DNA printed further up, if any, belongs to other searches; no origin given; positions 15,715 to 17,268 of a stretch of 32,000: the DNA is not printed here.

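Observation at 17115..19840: Tandem, translationally coupled DUF1254/DUF1214 paralogues lacking signal peptides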

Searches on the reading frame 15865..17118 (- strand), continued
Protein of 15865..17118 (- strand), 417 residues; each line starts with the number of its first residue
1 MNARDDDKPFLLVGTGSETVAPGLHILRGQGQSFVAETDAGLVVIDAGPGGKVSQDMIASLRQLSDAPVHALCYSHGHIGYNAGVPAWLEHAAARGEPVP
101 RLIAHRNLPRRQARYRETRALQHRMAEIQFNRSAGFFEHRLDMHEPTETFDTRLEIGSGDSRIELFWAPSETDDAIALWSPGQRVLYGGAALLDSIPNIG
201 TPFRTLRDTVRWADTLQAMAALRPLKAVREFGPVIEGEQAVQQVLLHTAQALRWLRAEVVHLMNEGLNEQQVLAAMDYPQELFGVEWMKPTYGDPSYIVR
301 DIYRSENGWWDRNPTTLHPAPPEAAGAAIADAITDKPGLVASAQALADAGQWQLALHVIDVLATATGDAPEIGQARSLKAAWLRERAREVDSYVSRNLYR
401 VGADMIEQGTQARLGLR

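Call 54: search_solved_structures(query=window:15868-17118:-, max_evalue=1e-9, show_alignments=4)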
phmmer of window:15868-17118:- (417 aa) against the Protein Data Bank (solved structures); distinct sequences matched with E-value up to 1e-9: 5.
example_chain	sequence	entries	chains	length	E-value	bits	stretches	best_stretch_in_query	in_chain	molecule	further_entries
4av7_A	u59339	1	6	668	2.2e-15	59.9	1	178-409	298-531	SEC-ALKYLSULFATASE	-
2yhe_A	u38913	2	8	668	2.2e-15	59.9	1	178-409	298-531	SEC-ALKYL SULFATASE | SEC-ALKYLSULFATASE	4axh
7tl5_A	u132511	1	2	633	1.7e-11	47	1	245-411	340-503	Lactamase_B domain-containing protein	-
2cfu_A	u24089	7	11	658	5.3e-11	45.4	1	16-407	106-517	SDSA1 | SDS HYDROLASE SDSA1 | ALKYL SULFATASE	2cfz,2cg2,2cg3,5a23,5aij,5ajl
4pdx_A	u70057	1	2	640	3.9e-10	42.6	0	207-410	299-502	Putative alkyl/aryl-sulfatase YjcS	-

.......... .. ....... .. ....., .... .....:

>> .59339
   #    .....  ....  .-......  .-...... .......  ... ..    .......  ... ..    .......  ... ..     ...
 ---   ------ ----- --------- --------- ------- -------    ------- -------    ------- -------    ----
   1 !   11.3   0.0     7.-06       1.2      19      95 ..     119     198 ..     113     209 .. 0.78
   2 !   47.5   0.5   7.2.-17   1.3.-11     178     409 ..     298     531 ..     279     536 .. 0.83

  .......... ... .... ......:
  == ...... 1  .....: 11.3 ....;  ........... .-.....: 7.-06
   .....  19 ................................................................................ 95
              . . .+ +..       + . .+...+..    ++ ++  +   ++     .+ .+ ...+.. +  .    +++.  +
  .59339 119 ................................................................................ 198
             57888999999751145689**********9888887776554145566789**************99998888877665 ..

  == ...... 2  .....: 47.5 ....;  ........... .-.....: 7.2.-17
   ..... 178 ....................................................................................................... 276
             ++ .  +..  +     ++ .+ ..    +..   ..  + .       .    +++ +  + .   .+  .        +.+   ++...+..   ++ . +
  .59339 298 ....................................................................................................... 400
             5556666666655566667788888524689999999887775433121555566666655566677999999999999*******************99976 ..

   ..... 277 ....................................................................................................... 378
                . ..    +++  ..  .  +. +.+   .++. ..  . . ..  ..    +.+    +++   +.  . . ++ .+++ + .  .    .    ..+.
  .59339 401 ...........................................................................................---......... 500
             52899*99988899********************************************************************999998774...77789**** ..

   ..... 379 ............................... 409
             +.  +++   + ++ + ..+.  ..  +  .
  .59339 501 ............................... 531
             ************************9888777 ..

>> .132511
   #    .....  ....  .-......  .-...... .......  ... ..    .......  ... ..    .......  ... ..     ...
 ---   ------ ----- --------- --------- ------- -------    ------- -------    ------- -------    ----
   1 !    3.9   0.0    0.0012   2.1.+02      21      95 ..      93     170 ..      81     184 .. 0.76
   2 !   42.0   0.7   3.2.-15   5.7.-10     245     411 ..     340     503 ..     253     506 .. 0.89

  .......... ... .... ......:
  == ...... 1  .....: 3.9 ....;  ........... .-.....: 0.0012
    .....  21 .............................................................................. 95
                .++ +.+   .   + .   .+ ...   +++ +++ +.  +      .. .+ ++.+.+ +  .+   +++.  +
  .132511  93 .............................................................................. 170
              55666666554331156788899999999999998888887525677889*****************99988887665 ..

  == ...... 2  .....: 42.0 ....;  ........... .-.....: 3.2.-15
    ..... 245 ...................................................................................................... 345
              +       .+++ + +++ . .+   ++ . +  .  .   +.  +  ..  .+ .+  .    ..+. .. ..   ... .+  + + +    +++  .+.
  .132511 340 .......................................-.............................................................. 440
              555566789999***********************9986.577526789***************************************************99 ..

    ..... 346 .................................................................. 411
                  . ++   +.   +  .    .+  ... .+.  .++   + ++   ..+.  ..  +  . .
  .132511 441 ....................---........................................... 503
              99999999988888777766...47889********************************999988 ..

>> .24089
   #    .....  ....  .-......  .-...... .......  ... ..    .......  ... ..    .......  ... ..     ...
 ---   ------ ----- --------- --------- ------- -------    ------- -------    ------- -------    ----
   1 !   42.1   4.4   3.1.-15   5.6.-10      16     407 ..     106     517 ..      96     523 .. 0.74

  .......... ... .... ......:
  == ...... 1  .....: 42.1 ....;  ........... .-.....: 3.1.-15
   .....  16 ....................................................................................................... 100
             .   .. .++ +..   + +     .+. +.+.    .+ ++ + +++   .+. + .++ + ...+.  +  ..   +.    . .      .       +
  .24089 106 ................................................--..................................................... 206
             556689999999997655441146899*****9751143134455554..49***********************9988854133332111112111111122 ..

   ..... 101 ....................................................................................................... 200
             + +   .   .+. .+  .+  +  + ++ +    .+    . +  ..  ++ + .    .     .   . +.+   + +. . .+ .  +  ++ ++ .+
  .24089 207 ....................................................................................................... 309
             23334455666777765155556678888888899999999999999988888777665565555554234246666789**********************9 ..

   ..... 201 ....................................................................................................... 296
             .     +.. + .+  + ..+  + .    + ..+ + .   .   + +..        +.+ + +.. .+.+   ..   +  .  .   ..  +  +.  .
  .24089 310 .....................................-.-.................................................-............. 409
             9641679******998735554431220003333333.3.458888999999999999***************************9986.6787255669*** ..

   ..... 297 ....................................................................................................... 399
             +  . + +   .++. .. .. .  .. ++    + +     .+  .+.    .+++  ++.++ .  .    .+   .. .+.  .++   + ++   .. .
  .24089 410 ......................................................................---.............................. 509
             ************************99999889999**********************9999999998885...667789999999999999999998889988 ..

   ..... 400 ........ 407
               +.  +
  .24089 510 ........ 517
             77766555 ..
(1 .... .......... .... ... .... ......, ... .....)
